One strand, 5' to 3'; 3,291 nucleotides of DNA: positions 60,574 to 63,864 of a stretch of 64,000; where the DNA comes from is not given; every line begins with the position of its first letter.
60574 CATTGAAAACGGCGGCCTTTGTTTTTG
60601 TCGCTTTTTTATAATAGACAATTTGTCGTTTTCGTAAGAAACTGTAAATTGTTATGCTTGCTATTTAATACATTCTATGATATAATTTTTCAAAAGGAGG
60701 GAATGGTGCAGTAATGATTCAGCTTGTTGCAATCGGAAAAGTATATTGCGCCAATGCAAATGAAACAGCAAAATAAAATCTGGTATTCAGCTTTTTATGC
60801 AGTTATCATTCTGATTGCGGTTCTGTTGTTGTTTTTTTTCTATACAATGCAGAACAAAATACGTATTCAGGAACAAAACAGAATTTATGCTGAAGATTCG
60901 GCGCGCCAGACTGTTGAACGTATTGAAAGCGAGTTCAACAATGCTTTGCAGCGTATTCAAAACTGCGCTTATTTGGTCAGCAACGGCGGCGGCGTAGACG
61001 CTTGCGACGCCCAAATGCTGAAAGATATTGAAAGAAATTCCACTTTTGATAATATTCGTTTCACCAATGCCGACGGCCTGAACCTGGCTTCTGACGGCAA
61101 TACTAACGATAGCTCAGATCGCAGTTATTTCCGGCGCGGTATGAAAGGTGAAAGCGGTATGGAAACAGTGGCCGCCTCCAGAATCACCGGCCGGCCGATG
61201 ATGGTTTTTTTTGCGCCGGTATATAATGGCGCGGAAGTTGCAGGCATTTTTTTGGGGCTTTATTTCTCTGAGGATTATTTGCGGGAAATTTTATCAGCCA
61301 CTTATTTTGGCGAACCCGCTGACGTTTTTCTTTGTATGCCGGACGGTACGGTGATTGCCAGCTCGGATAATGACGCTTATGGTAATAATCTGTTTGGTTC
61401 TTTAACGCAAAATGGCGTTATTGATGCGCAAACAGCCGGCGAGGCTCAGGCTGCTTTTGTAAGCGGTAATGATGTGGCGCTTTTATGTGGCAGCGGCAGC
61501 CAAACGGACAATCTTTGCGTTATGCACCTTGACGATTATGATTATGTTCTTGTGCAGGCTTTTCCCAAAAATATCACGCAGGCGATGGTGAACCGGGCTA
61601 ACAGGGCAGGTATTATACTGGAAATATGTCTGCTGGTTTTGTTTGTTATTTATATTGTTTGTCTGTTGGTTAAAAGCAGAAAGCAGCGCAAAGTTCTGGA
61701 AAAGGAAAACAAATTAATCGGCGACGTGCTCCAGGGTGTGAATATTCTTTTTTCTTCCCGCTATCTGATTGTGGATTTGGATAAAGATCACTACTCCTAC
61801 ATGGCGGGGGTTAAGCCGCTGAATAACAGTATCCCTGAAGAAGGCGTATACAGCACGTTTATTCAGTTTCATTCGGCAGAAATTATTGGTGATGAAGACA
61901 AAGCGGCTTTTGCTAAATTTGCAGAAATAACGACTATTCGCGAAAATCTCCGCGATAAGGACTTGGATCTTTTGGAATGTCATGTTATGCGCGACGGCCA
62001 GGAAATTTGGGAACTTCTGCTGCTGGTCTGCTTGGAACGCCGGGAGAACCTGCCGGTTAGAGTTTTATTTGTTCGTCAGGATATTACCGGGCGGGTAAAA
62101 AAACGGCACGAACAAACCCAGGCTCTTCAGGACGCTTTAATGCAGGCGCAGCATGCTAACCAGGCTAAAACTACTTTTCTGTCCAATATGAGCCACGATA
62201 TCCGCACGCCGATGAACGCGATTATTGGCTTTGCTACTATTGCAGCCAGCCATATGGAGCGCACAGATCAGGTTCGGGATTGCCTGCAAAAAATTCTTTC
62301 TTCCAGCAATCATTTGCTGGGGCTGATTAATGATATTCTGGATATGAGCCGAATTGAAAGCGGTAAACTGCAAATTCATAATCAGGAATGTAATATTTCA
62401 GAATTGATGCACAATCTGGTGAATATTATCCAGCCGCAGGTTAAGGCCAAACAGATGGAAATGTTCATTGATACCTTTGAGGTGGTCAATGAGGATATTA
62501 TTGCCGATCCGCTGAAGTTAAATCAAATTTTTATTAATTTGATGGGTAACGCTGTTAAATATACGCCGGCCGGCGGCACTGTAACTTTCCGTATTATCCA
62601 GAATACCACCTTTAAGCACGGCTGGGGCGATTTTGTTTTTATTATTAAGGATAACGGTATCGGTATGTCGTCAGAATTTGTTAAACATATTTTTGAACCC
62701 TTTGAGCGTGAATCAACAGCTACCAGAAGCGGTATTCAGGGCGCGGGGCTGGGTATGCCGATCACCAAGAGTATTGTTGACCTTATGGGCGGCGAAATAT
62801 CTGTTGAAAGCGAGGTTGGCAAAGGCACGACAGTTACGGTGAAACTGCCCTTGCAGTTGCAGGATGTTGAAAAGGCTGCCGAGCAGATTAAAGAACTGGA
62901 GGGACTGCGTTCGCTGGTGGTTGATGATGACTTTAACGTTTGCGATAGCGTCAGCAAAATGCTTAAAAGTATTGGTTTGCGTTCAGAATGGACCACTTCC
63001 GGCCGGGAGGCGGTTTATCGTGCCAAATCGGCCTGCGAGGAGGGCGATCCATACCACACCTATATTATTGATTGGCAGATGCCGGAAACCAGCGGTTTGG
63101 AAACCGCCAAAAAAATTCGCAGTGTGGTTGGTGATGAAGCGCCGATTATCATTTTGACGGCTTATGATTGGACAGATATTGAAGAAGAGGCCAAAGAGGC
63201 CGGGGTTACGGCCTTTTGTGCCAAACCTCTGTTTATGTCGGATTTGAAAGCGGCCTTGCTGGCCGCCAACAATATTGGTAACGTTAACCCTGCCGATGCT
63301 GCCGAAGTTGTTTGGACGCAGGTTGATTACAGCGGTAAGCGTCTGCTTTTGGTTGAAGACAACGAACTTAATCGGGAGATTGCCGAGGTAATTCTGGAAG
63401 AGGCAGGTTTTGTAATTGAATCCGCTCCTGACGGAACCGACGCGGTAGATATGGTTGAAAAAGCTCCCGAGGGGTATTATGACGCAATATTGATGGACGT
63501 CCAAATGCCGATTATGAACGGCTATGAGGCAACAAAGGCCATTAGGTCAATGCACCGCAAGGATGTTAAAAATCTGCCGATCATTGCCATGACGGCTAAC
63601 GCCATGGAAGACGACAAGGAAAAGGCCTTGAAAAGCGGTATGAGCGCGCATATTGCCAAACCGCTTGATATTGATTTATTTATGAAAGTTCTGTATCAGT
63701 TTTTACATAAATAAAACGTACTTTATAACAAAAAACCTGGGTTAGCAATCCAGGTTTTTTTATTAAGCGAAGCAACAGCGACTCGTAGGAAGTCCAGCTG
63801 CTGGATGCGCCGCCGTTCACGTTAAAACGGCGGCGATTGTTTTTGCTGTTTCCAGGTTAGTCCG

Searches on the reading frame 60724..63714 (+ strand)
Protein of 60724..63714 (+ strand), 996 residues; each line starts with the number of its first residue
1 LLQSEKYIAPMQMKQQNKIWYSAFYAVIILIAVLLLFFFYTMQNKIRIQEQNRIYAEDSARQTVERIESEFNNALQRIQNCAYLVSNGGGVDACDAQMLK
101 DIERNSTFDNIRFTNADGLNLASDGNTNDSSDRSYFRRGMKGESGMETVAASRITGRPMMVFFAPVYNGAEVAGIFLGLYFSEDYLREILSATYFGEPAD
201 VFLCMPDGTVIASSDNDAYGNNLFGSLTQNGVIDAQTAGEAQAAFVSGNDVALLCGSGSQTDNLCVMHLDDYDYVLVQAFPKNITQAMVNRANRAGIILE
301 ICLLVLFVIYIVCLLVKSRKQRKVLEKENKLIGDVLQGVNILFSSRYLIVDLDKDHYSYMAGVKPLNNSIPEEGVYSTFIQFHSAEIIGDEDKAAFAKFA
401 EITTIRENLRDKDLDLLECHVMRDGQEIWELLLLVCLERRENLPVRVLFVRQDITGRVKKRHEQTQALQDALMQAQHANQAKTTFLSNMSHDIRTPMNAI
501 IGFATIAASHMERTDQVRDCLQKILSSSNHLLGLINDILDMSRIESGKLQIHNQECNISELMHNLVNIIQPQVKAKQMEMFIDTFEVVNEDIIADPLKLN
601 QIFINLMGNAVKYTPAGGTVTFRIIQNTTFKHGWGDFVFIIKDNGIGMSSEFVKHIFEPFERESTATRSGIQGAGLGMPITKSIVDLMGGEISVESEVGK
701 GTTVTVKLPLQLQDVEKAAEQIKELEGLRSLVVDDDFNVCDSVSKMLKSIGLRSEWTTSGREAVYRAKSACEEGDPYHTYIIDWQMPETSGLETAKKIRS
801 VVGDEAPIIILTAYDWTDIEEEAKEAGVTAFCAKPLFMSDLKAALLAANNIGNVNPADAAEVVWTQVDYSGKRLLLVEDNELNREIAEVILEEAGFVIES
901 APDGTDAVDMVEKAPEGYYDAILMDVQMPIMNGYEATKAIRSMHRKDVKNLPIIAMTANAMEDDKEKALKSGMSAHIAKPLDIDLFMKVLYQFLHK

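Call 62: search_protein_families(library=pfam, proteins=[window:60724-63714:+], max_evalue=0.001)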
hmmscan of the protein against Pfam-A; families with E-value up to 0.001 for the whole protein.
window:60724-63714:+ (996 aa): 4 families
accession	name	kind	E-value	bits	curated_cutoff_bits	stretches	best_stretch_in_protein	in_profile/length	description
PF00072.30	Response_reg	-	3.1e-43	146.9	30.2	2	875-988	2-108/111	Response regulator receiver domain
PF02518.31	HATPase_c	-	1e-28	100.4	26.4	1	595-711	2-110/111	Histidine kinase-, DNA gyrase B-, and HSP90-like ATPase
PF00512.31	HisKA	-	3.2e-19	69.2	26.9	1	481-547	1-66/66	His Kinase A (phospho-acceptor) domain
PF02743.24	dCache_1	-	8.3e-17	62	45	1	48-230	3-207/240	Cache domain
